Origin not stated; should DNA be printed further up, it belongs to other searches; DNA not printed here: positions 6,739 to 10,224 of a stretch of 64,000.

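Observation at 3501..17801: Tandem array of three GGDEF-STAND NTPase-TPR paralogs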

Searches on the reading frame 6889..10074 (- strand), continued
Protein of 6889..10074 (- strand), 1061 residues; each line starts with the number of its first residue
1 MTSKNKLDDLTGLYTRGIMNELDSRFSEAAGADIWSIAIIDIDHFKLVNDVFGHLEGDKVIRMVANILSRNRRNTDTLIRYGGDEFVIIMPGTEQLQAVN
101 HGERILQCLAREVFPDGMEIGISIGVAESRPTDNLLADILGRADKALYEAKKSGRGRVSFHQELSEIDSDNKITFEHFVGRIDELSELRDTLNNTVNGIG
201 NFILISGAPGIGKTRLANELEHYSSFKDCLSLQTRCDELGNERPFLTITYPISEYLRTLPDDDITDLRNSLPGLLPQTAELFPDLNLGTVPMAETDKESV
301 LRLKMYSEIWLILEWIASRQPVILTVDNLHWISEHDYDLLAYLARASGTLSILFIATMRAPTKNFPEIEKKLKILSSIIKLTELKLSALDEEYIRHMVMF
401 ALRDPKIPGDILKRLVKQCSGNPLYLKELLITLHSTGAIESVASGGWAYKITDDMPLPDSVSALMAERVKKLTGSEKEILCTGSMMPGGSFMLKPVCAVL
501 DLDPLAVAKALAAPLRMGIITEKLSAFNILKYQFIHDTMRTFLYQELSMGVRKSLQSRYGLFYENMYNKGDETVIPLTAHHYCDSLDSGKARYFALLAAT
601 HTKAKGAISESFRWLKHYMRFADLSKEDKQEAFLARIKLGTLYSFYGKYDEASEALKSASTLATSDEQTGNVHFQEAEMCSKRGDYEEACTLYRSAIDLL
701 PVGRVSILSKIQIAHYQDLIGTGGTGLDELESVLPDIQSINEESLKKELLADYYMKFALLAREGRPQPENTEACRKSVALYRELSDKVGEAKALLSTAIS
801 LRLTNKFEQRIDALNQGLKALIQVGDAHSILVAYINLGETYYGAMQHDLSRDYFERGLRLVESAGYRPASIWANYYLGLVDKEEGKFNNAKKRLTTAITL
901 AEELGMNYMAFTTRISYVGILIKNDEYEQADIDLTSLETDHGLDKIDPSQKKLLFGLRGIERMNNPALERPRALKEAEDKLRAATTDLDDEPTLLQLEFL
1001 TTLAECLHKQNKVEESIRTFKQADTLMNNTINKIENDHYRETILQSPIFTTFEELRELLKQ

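Call 52: find_encoding_contigs(protein=P0012, flank=10000, max_places=2)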
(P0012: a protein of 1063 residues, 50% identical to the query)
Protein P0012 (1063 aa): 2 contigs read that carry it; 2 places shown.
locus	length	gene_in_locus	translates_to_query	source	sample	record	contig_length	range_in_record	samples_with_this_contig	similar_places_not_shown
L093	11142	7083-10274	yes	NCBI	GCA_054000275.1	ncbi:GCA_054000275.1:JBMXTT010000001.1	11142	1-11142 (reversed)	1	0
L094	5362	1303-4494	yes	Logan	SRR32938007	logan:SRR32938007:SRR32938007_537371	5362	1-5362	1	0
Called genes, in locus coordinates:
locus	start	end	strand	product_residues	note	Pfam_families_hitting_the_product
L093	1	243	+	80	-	?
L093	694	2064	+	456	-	PF13424:TPR_12 (weak)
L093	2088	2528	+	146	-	-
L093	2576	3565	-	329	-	-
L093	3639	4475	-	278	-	PF04294:VanW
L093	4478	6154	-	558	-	PF01268:FTHFS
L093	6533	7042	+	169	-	-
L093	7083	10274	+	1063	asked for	PF00990:GGDEF, PF13191:AAA_16, PF13424:TPR_12 (faint)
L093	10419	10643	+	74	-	-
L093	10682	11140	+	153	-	?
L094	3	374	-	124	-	?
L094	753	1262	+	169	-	-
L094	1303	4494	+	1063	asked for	PF00990:GGDEF, PF13191:AAA_16, PF13424:TPR_12 (faint)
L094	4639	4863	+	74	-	-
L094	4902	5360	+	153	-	?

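Call 53: search_protein_families(library=pfam, proteins=[L093:10682-11140:+, L093:6533-7042:+, L093:10419-10643:+, L092:6461-6796:+, L092:7546-7854:+, L092:4717-5001:+, L089:7581-8576:+, L088:13204-14907:+], max_evalue=0.1)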
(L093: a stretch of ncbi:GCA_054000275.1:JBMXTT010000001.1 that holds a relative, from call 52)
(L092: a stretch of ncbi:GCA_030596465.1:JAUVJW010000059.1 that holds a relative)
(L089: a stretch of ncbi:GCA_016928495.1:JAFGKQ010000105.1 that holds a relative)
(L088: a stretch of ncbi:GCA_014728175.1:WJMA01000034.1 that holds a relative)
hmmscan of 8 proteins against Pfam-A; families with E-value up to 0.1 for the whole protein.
L093:10682-11140:+ (153 aa): 1 family
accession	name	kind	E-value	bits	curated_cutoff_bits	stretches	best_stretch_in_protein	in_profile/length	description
PF04055.27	Radical_SAM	-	1.3e-13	51.9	29.5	1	14-151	7-142/166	Radical SAM superfamily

L093:6533-7042:+ (169 aa): 1 family
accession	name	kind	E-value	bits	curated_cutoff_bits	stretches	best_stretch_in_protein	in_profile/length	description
PF13302.13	Acetyltransf_3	-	4.9e-05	24.5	25.4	1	37-160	2-118/138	Acetyltransferase (GNAT) domain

L093:10419-10643:+ (74 aa): 0 families

L092:6461-6796:+ (111 aa): 0 families

L092:7546-7854:+ (102 aa): 1 family
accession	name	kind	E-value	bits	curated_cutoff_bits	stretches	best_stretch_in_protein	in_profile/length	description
PF20586.3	DUF6788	-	1.6e-10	41.5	27.2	2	36-89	48-100/103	Family of unknown function (DUF6788)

L092:4717-5001:+ (94 aa): 0 families

L089:7581-8576:+ (331 aa): 0 families

L088:13204-14907:+ (567 aa): 12 families
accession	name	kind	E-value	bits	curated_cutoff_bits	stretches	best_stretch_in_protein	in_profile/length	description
PF00990.26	GGDEF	-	1.3e-35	123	23.8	1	7-157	2-160/161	Diguanylate cyclase, GGDEF domain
PF13191.12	AAA_16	-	4.8e-22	79.7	32.6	1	179-353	2-165/167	AAA ATPase domain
PF13401.12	AAA_22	-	5.6e-05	23.9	27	1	199-340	3-104/130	AAA domain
PF01637.24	ATPase_2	-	0.00086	19.6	33.2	1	179-335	1-125/225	ATPase domain predominantly from Archaea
PF13481.12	AAA_25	-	0.0066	16.5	27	1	182-329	15-152/195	AAA domain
PF22335.1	Cas10-Cmr2_palm2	-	0.0077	16.8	27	1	83-157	58-130/133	Cas10/Cmr2, second palm domain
PF20720.3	nSTAND3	-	0.009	16.2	27.2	1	201-230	17-46/155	Novel STAND NTPase 3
PF24898.2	GGDEF_GdpP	-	0.013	16.3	30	1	41-155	1-112/126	Cyclic-di-AMP phosphodiesterase GdpP-like, GGDEF domain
PF03266.21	NTPase_1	-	0.022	15.1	23.9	1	204-230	2-28/168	NTPase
PF13604.12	AAA_30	-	0.037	14.2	27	1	193-229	10-46/191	AAA domain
PF07728.20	AAA_5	-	0.039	14.4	22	0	204-225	2-23/139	AAA domain (dynein-related subfamily)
PF24883.2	NPHP3_N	-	0.057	14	24.8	0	200-251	21-77/164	Nephrocystin 3, N-terminal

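Call 67: predict_structure(alignment_id=A1)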
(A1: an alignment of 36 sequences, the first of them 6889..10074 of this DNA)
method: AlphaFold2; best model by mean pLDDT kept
length: 1061 residues; sequences in the alignment: 36
mean_pLDDT: 87.5   pTM: 0.78
mean pLDDT of the five models: 87.5, 86.7, 85.0, 84.4, 83.9
residues with pLDDT >= 90: 542; 70-90: 466; 50-70: 43; < 50: 10
segments of 3 or more residues with pLDDT < 50: 1-3, 164-170
pLDDT, mean of each block of 10 residues (from residue 1): 64 88 82 84 84 84 91 87 91 80 81 75 90 85 87 76 47 61 86 90 92 87 79 89 88 92 93 91 88 73 92 95 95 93 91 95 88 88 91 81 78 87 87 85 75 82 85 92 88 93 93 90 79 86 91 95 96 92 94 95 89 94 87 95 89 96 95 95 86 96 91 86 72 92 91 90 78 93 90 92 86 95 88 94 92 93 82 95 93 96 83 92 94 89 69 92 93 95 86 85 93 92 89 87 85 86 77
secondary structure, 60 per line:
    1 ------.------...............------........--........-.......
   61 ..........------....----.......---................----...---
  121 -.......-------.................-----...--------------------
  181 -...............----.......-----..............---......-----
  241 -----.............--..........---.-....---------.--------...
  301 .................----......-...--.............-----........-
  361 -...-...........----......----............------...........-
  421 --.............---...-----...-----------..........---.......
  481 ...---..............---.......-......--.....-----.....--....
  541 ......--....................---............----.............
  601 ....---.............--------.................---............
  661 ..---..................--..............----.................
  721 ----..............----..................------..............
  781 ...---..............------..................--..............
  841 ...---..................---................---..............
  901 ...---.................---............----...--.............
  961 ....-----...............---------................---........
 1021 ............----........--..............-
elements in order (helices of 4 or more, strands of 3 or more residues): H16-28 E35-42 H45-52 H54-70 E77-80 E85-91 H95-110 E122-128 H136-152 E158-160 H182-196 E201-207 H213-226 E230-235 H246-258 H261-270 H276-279 H298-317 E322-327 H334-346 E352-359 H366-376 E381-386 H391-402 H409-419 H423-435 E439-441 E447-449 H461-470 H474-483 E490-492 H493-500 H504-510 H512-517 E520-524 E530-534 H537-546 H549-568 H572-583 H588-604 H608-620 H629-645 H649-662 H666-683 H686-699 H704-720 H725-738 H743-760 H767-783 H787-800 H807-824 H827-843 H847-864 H868-883 H887-903 H907-923 H927-938 H948-964 H970-984 H994-1009 H1013-1032 H1037-1044 H1047-1060
